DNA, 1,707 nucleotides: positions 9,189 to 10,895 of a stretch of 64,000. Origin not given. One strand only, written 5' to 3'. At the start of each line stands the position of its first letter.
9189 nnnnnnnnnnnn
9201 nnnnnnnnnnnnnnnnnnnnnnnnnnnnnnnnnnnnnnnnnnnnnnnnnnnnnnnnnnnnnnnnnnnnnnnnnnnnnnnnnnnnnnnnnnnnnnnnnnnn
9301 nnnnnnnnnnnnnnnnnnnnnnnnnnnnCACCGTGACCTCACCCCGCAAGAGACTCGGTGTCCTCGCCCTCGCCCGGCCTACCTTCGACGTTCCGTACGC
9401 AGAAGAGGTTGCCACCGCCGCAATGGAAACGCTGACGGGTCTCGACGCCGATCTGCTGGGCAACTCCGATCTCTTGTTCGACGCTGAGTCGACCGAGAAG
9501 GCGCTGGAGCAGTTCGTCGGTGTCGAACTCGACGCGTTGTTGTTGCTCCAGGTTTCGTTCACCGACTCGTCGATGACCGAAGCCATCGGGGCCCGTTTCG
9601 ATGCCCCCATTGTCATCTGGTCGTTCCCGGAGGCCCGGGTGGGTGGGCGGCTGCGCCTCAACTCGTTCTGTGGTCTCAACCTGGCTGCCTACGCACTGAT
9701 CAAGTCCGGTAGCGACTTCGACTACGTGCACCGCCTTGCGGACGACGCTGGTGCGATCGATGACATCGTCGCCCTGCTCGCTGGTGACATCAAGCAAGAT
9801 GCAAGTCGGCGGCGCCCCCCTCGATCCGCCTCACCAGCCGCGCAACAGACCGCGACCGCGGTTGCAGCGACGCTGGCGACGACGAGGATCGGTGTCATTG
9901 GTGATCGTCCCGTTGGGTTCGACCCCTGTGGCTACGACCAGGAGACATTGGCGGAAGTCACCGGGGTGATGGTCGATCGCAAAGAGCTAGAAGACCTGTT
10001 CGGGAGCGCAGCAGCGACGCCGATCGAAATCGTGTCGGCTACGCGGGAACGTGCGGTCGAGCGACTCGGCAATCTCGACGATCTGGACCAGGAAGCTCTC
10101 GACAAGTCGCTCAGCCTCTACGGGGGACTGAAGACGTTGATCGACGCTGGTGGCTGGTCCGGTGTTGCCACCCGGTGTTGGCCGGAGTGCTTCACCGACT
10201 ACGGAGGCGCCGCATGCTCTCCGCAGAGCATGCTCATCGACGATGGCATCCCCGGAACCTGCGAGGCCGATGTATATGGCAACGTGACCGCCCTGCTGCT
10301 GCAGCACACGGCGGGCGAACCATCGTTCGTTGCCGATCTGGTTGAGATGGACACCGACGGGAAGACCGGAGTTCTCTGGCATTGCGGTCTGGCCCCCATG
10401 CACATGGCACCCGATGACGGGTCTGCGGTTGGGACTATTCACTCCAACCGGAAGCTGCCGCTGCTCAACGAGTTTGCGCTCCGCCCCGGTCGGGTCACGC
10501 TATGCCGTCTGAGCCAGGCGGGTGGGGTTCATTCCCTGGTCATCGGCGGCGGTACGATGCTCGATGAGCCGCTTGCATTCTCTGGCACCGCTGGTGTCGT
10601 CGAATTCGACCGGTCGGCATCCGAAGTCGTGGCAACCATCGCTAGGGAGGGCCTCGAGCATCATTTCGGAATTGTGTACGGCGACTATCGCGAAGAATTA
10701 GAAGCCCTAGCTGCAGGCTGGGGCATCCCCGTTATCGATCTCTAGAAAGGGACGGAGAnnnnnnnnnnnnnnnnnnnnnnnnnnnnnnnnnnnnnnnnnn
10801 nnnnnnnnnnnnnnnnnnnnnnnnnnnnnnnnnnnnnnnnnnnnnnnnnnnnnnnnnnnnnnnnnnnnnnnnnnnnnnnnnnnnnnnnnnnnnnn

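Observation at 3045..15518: Candidate uncharacterised sugar/sugar-acid catabolic island combining Fsa aldolase, AraA-like isomerase, archaeal-type GAPDH, split UxaA dehydratase and Ldh_2 dehydrogenase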

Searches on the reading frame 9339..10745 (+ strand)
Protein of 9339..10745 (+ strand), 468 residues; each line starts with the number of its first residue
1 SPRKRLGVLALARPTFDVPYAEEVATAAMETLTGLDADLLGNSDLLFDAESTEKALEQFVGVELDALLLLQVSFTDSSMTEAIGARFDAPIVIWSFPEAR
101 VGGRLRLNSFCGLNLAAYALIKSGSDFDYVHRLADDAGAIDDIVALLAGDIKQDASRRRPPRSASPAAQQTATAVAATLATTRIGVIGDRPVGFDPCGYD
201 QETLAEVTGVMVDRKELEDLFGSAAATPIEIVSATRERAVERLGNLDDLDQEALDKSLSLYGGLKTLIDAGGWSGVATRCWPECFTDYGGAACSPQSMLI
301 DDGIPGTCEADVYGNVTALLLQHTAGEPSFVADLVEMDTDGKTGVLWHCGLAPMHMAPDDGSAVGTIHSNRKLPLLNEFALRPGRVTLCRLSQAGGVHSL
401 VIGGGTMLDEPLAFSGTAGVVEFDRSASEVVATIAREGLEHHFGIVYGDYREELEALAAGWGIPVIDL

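Call 8: search_protein_families(library=pfam, proteins=[window:9339-10745:+], max_evalue=0.001)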
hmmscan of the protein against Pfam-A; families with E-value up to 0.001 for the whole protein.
window:9339-10745:+ (468 aa): 1 family
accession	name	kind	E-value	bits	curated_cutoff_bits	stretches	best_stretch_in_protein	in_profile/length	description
PF02952.23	Fucose_iso_C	-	3.2e-07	30.5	29.3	1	382-466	48-140/143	L-fucose isomerase, C-terminal domain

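Call 9: search_protein_families(library=ncbifam, proteins=[window:9339-10745:+], max_evalue=0.001)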
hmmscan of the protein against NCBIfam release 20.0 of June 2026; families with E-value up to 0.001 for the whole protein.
window:9339-10745:+ (468 aa): 1 family
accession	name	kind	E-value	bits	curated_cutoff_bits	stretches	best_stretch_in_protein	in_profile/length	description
NF048012.1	SlpQosIsomSftI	equivalog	4.2e-79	266.4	700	2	171-463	146-438/443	sulfoquinovose isomerase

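Call 45: search_solved_structures(query=window:9339-10745:+, max_evalue=0.01)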
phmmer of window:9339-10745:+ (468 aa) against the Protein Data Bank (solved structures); distinct sequences matched with E-value up to 0.01: 0.

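Call 58: find_homologous_proteins(query=window:9339-10745:+, max_evalue=1e-10)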
Query window:9339-10745:+ (468 aa): 1692 proteins with E <= 1e-10 among 8000 candidates; the best 120 are listed.
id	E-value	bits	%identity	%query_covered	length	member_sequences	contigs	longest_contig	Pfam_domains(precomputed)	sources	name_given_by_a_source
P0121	0.0e+0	1042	100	100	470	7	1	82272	PF02952.24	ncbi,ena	-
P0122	5.5e-267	904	87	100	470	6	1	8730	PF02952.24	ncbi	-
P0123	1.7e-265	899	86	100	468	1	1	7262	PF02952.24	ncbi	-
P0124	1.2e-264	896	86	100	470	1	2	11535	PF02952.24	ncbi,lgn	-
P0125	1.2e-264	896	86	100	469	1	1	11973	PF02952.24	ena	-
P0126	2.1e-264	895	86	100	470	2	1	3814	PF02952.24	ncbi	-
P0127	2.3e-264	895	86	100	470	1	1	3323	PF02952.24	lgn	-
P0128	2.5e-263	892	85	100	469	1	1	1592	PF02952.24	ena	-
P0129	3.9e-263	891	85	100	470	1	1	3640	PF02952.24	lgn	-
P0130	6.6e-263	890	85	100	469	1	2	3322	PF02952.24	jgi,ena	-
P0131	7.8e-262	887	85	100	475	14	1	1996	PF02952.24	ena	-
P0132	3.3e-261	885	85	100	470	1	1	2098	PF02952.24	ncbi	-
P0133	4.3e-260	881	84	100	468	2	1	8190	PF02952.24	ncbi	-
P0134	6.6e-259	877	84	100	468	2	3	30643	PF02952.24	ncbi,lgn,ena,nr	ncbi:MAG: fucose isomerase [Acidimicrobiia bacterium]|nr:fucose isomerase [Acidimicrobiia bacterium]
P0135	1.6e-258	876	83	100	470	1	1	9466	PF02952.24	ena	-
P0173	3.7e-166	571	57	99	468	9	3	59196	PF02952.24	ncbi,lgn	-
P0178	3.2e-164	565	55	99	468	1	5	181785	PF02952.24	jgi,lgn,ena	-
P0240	1.1e-145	504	50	99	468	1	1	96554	PF02952.24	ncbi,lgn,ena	-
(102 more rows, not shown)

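Call 59: find_encoding_contigs(protein=P0173, flank=10000, max_places=1)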
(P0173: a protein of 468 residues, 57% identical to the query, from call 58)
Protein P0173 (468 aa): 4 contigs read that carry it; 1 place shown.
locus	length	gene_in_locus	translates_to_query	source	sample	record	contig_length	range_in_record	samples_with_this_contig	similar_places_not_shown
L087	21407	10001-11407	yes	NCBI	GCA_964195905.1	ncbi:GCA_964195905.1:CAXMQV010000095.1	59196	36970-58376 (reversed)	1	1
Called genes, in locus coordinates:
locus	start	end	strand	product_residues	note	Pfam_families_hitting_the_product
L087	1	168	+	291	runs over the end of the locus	PF00892:EamA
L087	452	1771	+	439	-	PF01757:Acyl_transf_3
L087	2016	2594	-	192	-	PF06559:DCD_N, PF22769:DCD, PF22569:DCD_C, PF00692:dUTPase (weak)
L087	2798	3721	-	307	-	-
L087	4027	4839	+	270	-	PF21946:LppM (weak)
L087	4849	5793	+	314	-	-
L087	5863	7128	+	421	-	PF00291:PALP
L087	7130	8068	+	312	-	PF00389:2-Hacid_dh, PF02826:2-Hacid_dh_C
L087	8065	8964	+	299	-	PF00294:PfkB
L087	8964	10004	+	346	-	PF01791:DeoC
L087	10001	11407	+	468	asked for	PF02952:Fucose_iso_C (weak)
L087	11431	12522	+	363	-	PF01408:GFO_IDH_MocA, PF22725:GFO_IDH_MocA_C3, PF02894:GFO_IDH_MocA_C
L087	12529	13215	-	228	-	-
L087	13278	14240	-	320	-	PF00528:BPD_transp_1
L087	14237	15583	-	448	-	PF00528:BPD_transp_1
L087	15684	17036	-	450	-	PF01547:SBP_bac_1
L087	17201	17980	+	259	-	PF02567:PhzC-PhzF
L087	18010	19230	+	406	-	PF01546:Peptidase_M20, PF07687:M20_dimer (weak)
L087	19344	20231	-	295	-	PF01149:Fapy_DNA_glyco, PF06831:H2TH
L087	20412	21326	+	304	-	PF01545:Cation_efflux, PF16916:ZT_dimer (weak)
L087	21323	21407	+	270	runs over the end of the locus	PF00288:GHMP_kinases_N, PF08544:GHMP_kinases_C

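Call 60: find_encoding_contigs(protein=P0178, flank=10000, max_places=1)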
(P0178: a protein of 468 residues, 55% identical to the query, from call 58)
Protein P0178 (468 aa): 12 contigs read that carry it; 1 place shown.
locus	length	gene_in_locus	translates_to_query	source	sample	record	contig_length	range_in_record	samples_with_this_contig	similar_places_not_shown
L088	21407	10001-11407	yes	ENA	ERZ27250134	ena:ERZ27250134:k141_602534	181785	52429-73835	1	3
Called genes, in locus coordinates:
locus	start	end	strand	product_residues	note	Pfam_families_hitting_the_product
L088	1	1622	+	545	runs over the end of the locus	PF00149:Metallophos (weak)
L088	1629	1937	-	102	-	-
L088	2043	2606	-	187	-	PF06559:DCD_N, PF22769:DCD, PF22569:DCD_C (weak), PF00692:dUTPase (weak)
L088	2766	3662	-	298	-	-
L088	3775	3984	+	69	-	-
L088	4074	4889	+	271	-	-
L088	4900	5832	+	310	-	-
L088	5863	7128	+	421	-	PF00291:PALP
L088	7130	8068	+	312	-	PF00389:2-Hacid_dh, PF02826:2-Hacid_dh_C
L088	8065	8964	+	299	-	PF00294:PfkB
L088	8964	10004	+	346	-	PF01791:DeoC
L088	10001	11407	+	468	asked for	PF02952:Fucose_iso_C (weak)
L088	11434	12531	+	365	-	PF01408:GFO_IDH_MocA, PF22725:GFO_IDH_MocA_C3, PF02894:GFO_IDH_MocA_C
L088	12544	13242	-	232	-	-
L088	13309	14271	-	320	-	PF00528:BPD_transp_1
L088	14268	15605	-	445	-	PF00528:BPD_transp_1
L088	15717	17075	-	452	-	PF01547:SBP_bac_1, PF13416:SBP_bac_8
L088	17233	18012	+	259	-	PF02567:PhzC-PhzF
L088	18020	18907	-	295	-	PF01149:Fapy_DNA_glyco, PF06831:H2TH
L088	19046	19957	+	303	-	PF01545:Cation_efflux, PF16916:ZT_dimer (weak)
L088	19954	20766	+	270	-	PF00288:GHMP_kinases_N, PF08544:GHMP_kinases_C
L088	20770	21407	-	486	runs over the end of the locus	-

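Call 61: find_encoding_contigs(protein=P0240, flank=10000, max_places=1)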
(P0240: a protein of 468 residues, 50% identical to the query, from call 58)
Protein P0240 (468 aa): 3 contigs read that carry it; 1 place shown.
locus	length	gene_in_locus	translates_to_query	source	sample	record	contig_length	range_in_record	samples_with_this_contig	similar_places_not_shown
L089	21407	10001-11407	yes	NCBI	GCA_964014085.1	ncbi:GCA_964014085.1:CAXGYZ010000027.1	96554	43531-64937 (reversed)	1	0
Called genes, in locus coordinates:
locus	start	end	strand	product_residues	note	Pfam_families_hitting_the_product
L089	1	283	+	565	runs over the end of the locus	-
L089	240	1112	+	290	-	PF14329:DUF4386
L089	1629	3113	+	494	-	PF00083:Sugar_tr, PF06609:TRI12, PF07690:MFS_1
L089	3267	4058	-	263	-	PF02424:ApbE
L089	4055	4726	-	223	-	PF01794:Ferric_reduct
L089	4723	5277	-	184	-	PF04205:FMN_bind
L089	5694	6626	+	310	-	PF00294:PfkB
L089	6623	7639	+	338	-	PF02800:Gp_dh_C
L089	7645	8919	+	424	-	PF00162:PGK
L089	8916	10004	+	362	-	PF01791:DeoC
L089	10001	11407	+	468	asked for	PF02952:Fucose_iso_C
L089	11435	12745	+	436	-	PF00156:Pribosyltran, PF12146:Hydrolase_4 (faint)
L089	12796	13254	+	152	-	PF09394:Inhibitor_I42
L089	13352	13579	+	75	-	-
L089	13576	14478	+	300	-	PF14716:HHH_8 (weak), PF14520:HHH_5 (weak)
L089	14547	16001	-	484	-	PF06414:Zeta_toxin (faint), PF13207:AAA_17 (weak), PF13671:AAA_33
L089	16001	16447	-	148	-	PF00582:Usp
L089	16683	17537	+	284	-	PF02668:TauD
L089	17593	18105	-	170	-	PF02635:DsrE (weak), PF13686:DrsE_2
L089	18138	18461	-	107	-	PF04358:DsrC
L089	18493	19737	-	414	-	PF07992:Pyr_redox_2, PF13454:NAD_binding_9 (faint)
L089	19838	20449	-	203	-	PF00440:TetR_N, PF02909:TetR_C_1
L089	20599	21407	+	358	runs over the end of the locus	PF08240:ADH_N, PF00107:ADH_zinc_N, PF13602:ADH_zinc_N_2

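Call 65: search_protein_families(library=ncbifam, proteins=[L089:5694-6626:+, L089:8916-10004:+, L087:5863-7128:+], max_evalue=0.00001)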
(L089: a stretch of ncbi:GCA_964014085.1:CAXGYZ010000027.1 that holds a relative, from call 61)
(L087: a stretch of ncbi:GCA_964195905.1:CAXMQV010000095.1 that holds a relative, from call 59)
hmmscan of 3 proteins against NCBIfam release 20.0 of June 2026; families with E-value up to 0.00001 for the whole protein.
L089:5694-6626:+ (310 aa): 21 families
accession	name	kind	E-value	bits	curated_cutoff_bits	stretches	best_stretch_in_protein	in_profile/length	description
TIGR02152.1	D_ribokin_bact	equivalog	2.4e-39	135.4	299.65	1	5-292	5-296/298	ribokinase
NF008353.0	PRK11142.1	equivalog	2.6e-35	122.4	341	1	5-297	9-304/307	ribokinase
NF053626.1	RibKinHalex1628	equivalog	9.4e-30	104.1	330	1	3-297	6-292/293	ATP-dependent ribose-1-phosphate kinase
TIGR04382.1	myo_inos_iolC_N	equivalog_domain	1.1e-26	93.8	300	1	35-291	34-304/309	5-dehydro-2-deoxygluconokinase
NF006957.1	PRK09434.1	equivalog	5.1e-21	75.5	450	2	15-108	12-100/302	fructokinase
NF049991.1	TagKinase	equivalog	4.1e-17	62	420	1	170-298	188-317/321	tagatose kinase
TIGR02198.1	rfaE_dom_I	equivalog_domain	4.6e-15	55.5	345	1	35-281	47-301/315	D-glycero-beta-D-manno-heptose-7-phosphate kinase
TIGR03168.1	1-PFK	subfamily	2e-14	53.2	216.4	1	191-299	196-302/305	hexose kinase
NF041332.1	KDG_KDGal_kin_Halo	equivalog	1.8e-13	50.7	440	1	201-296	216-311/320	bifunctional 2-dehydro-3-deoxygluconokinase/2-dehydro-3-deoxygalactonokinase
NF041134.1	R1P_kin_Thcocales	equivalog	1.2e-12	47.8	500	1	3-107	5-107/291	ADP-dependent ribose-1-phosphate kinase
NF007321.0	PRK09813.1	equivalog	4.6e-12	46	247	1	192-275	170-253/261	fructoselysine 6-kinase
NF040938.1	KDG_KDGal_kin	equivalog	8.7e-12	44.7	400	1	192-296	199-303/305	bifunctional 2-dehydro-3-deoxygluconokinase/2-dehydro-3-deoxygalactonokinase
TIGR03828.1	pfkB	equivalog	1.5e-11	43.9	292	1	192-299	197-302/305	1-phosphofructokinase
NF041633.1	trifunc_aldol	exception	3.4e-10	39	700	1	225-278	500-553/580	KHG/KDPG aldolase/sugar kinase fusion protein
NF008454.0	PRK11316.1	equivalog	1.7e-09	36.9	521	1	32-280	47-298/475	bifunctional D-glycero-beta-D-manno-heptose-7-phosphate kinase/D-glycero-beta-D-manno-heptose 1-phosphate adenylyltransferase HldE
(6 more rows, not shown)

L089:8916-10004:+ (362 aa): 4 families
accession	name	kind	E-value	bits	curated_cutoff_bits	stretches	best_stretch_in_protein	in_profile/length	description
NF009498.0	PRK12858.1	subfamily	1.8e-104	349.3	184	1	2-327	2-325/342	tagatose 1,6-diphosphate aldolase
NF009065.0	PRK12399.1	subfamily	2.4e-52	178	458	1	4-326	3-323/326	tagatose 1,6-diphosphate aldolase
NF003180.0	PRK04161.1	subfamily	9.7e-48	162.9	519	1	3-326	3-324/330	tagatose 1,6-diphosphate aldolase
TIGR01232.1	lacD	equivalog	4.1e-42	144.5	432.2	1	8-326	6-322/325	tagatose-bisphosphate aldolase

L087:5863-7128:+ (421 aa): 29 families (the best 25 are shown)
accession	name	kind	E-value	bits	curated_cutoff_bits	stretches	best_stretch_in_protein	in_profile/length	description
NF006050.0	PRK08197.1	equivalog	5.5e-191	634.7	303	1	11-410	2-404/406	threonine synthase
NF004170.0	PRK05638.1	equivalog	1.5e-47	162.2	421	1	36-392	19-358/442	threonine synthase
TIGR00260.1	thrC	equivalog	4.8e-45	154.2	167.1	1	67-392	1-338/340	threonine synthase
NF006205.0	PRK08329.1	equivalog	3.7e-43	147.9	358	1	65-391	41-345/347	threonine synthase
NF005035.0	PRK06450.1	equivalog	2.1e-37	128.8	301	1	80-391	49-336/338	threonine synthase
NF004996.0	PRK06381.1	equivalog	3.1e-28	98.7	266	1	89-383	15-313/319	threonine synthase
NF006094.0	PRK08246.1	subfamily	4e-22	79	331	1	89-388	23-302/310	serine/threonine dehydratase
TIGR03844.1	cysteate_syn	equivalog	2.8e-16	59.3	324.9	1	63-391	40-381/398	cysteate synthase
NF005600.0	PRK07334.1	equivalog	1.7e-14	53.2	496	1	76-366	15-291/408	threonine ammonia-lyase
NF005292.0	PRK06815.1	equivalog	8.6e-14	51.3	371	1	76-365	8-286/320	threonine/serine dehydratase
NF006390.0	PRK08639.1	equivalog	2e-13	50.1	421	1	77-369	13-297/418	threonine ammonia-lyase IlvA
TIGR01124.1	ilvA_2Cterm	equivalog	5.9e-13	48.2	411.3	1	88-390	16-306/499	threonine ammonia-lyase, biosynthetic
NF005680.0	PRK07476.1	equivalog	1.4e-12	47.3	413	1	77-259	11-191/326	hydroxyectoine utilization dehydratase EutB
TIGR01127.1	ilvA_1Cterm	equivalog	9.7e-12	44.5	378.75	1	103-365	13-264/380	threonine ammonia-lyase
NF004771.0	PRK06110.1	equivalog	1.1e-11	44.5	317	1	76-366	8-286/323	threonine dehydratase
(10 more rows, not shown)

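Call 67: find_encoding_contigs(protein=P0121, flank=10000, max_places=1)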
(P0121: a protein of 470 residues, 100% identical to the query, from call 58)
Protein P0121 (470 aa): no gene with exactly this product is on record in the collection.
